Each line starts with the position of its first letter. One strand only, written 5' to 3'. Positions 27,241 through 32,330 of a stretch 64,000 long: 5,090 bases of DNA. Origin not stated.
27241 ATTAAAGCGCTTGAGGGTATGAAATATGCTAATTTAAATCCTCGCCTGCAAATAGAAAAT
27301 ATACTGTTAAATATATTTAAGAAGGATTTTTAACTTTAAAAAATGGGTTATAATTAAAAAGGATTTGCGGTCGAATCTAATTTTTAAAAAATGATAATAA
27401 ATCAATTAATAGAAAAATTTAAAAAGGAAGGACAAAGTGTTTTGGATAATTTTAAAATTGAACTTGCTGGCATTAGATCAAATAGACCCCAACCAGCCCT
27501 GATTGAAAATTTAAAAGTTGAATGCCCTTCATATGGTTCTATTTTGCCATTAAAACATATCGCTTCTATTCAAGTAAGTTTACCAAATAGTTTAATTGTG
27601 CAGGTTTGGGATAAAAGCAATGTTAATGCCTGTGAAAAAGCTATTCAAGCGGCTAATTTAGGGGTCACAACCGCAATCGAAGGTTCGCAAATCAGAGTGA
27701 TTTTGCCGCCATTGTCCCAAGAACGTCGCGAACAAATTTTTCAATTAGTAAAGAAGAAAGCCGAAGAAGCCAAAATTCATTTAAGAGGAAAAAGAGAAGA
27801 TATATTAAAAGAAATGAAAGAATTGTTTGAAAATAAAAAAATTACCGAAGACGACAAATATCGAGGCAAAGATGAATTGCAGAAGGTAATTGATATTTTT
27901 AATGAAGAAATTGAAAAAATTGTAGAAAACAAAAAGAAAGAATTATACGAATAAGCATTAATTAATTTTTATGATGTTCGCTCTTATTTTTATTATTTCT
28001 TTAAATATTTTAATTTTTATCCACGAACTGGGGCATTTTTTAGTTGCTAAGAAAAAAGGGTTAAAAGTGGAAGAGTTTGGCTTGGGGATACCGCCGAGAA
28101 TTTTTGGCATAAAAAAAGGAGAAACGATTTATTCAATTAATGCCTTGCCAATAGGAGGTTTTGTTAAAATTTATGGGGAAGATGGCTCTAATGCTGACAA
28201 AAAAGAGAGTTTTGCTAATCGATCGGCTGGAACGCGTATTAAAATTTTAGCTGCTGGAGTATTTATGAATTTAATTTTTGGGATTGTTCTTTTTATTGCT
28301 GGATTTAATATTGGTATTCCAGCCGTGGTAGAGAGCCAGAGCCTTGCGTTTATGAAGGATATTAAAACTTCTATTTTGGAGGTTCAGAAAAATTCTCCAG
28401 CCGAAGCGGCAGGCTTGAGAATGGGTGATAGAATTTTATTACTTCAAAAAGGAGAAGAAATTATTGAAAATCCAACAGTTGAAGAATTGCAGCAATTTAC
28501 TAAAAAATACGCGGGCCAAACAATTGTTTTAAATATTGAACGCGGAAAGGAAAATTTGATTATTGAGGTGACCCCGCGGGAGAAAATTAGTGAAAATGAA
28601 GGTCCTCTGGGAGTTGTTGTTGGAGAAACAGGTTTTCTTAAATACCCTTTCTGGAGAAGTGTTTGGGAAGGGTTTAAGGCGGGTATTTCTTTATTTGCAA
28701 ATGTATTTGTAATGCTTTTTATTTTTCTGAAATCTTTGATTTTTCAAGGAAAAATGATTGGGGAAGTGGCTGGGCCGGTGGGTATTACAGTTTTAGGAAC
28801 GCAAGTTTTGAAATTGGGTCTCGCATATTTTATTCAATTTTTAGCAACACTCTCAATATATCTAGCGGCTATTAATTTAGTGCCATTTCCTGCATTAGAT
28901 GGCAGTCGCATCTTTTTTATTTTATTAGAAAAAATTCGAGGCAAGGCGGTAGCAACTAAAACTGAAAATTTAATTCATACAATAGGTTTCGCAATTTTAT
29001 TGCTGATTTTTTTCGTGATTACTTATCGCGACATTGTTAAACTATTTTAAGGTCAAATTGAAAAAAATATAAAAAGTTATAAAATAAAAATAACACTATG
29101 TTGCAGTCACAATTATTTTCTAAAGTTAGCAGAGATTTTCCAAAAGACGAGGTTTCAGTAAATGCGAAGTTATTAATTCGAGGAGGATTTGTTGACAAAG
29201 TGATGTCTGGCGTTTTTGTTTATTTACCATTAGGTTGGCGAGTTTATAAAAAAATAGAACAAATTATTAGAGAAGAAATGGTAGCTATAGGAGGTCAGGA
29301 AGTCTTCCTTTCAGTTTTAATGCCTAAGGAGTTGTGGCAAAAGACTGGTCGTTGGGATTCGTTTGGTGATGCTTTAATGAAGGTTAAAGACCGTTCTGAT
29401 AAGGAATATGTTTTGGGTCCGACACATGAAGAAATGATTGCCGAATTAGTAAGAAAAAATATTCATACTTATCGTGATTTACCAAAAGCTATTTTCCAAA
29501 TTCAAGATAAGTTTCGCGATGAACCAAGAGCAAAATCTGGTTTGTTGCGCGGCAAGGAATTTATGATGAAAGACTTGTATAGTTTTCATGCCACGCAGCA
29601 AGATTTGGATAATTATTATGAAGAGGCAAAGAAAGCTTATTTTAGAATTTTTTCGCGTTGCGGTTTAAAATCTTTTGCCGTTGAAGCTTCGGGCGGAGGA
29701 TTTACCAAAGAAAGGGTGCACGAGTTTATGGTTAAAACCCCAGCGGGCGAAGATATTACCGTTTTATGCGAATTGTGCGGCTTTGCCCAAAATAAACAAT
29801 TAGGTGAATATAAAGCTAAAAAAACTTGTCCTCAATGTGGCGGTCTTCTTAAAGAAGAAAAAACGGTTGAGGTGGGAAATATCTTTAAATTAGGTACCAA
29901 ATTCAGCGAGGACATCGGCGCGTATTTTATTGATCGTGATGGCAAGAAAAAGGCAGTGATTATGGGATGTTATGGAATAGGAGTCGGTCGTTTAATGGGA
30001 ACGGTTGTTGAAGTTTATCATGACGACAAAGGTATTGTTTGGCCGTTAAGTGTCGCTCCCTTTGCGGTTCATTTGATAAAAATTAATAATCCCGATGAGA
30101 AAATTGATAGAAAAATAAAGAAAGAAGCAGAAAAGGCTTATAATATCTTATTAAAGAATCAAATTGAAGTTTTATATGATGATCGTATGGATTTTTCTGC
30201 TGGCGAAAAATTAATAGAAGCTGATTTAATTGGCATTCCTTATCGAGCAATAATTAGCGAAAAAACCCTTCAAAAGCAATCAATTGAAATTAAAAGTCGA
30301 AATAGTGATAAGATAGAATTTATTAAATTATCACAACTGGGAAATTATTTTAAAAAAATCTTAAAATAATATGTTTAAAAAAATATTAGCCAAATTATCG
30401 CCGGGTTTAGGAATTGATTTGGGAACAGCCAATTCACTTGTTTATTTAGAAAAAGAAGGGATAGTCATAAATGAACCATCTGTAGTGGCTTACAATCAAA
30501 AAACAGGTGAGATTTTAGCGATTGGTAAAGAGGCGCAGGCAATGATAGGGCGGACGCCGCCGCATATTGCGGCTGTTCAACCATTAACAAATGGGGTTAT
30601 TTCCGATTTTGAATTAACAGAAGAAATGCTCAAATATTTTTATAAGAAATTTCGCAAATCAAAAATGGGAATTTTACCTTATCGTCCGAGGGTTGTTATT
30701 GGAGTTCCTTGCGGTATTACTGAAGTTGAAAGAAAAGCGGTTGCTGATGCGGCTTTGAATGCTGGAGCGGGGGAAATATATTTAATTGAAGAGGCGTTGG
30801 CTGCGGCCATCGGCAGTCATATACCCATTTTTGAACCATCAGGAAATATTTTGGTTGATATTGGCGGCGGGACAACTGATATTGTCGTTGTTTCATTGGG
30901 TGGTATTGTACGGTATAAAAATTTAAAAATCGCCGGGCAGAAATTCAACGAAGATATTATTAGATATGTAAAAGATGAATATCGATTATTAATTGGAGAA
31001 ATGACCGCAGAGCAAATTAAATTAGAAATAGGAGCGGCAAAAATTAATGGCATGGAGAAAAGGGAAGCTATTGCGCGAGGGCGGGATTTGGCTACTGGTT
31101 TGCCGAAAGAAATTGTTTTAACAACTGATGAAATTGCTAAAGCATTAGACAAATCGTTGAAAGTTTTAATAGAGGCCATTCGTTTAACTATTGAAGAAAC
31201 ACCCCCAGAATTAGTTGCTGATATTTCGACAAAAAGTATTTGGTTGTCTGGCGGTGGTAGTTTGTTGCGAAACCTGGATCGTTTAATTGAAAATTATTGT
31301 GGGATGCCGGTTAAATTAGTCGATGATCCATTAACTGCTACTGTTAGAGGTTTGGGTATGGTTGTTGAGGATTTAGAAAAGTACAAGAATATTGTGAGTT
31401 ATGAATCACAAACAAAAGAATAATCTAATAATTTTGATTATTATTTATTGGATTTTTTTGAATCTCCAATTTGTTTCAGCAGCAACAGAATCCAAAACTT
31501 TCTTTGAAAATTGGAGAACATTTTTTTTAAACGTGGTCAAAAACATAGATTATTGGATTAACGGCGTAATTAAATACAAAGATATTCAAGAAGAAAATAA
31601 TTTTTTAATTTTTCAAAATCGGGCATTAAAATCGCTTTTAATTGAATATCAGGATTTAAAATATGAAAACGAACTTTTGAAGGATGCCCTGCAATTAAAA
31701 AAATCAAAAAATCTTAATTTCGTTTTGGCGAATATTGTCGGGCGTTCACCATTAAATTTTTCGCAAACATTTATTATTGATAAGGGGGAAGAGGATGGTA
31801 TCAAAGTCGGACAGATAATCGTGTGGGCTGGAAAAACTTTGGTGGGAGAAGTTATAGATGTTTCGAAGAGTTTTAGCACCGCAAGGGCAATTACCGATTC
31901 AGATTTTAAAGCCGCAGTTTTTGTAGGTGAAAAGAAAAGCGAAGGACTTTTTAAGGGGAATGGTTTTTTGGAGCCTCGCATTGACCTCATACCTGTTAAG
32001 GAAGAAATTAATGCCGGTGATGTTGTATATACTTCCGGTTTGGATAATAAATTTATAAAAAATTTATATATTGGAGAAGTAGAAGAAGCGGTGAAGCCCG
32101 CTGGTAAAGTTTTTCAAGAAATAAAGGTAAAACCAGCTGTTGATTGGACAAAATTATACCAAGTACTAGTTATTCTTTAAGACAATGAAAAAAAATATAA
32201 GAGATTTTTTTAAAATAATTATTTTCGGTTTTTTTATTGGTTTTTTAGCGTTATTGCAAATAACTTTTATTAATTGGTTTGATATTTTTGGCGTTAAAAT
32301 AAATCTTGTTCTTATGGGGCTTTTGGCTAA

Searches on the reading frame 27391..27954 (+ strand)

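Call 66: search_protein_families(library=pfam, proteins=[window:27391-27954:+], max_evalue=0.001)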
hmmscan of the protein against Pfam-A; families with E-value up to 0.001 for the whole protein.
window:27391-27954:+ (187 aa): 1 family
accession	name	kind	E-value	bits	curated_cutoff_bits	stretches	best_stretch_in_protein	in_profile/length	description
PF01765.24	RRF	-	1.2e-45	155.8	29.7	1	21-185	1-163/164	Ribosome recycling factor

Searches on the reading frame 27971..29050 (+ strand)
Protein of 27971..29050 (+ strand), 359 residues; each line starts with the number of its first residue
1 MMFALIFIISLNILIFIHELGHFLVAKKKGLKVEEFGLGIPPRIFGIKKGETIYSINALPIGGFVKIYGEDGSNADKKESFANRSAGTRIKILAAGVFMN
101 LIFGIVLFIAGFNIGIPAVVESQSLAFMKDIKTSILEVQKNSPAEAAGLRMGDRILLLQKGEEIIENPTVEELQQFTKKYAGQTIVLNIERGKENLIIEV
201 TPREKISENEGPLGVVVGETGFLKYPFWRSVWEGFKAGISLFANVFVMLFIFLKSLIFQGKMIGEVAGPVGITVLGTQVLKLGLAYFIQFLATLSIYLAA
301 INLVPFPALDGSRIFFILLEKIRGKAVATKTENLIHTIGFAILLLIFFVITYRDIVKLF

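Call 66: search_protein_families(library=pfam, proteins=[window:27971-29050:+], max_evalue=0.001)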
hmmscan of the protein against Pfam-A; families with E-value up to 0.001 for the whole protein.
window:27971-29050:+ (359 aa): 5 families
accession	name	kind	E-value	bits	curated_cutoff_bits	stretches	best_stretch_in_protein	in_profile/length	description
PF02163.28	Peptidase_M50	-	1.7e-54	184.9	27.2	1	7-345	2-220/221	Peptidase family M50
PF13180.12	PDZ_2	-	1.5e-08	35.2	27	1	123-200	12-78/80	PDZ domain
PF00595.29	PDZ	-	9.8e-07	29.5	23.2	1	125-189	23-80/81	PDZ domain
PF17820.7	PDZ_6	-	1.1e-06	28.7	27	1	135-156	2-23/54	PDZ domain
PF04495.20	GRASP55_65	-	0.00029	21.6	27.7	1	119-222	31-131/138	GRASP55/65 PDZ-like domain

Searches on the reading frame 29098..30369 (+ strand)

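Call 66: search_protein_families(library=pfam, proteins=[window:29098-30369:+], max_evalue=0.001)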
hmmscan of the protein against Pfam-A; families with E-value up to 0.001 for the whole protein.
window:29098-30369:+ (423 aa): 2 families
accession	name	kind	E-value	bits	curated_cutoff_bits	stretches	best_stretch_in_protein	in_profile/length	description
PF00587.30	tRNA-synt_2b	-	8.2e-36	124.2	29.3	1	95-307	2-179/179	tRNA synthetase class II core domain (G, H, P, S and T)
PF03129.25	HGTP_anticodon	-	1.6e-14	54.2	21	1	332-420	10-93/94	Anticodon binding domain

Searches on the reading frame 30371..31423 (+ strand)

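Call 66: search_protein_families(library=pfam, proteins=[window:30371-31423:+], max_evalue=0.001)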
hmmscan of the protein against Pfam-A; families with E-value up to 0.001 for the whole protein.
window:30371-31423:+ (350 aa): 4 families
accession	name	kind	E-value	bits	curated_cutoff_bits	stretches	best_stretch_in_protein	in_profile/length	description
PF06723.19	MreB_Mbl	-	1.6e-126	422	27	1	13-339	4-326/327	MreB/Mbl protein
PF14450.12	FtsA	-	2.3e-13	51.1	31.8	1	160-318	1-111/127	Cell division protein FtsA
PF00012.26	HSP70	-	3.2e-11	42.6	20.6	1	108-205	136-239/599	Hsp70 protein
PF00022.25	Actin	-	7.1e-07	28.6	27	1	36-203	31-190/410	Actin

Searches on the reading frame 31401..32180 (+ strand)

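Call 66: search_protein_families(library=pfam, proteins=[window:31401-32180:+], max_evalue=0.001)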
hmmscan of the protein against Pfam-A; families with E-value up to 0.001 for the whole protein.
window:31401-32180:+ (259 aa): 1 family
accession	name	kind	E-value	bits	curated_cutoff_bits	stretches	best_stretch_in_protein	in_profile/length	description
PF04085.20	MreC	-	3e-35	121.6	28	1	112-258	1-146/147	Rod shape-determining protein MreC, barrel core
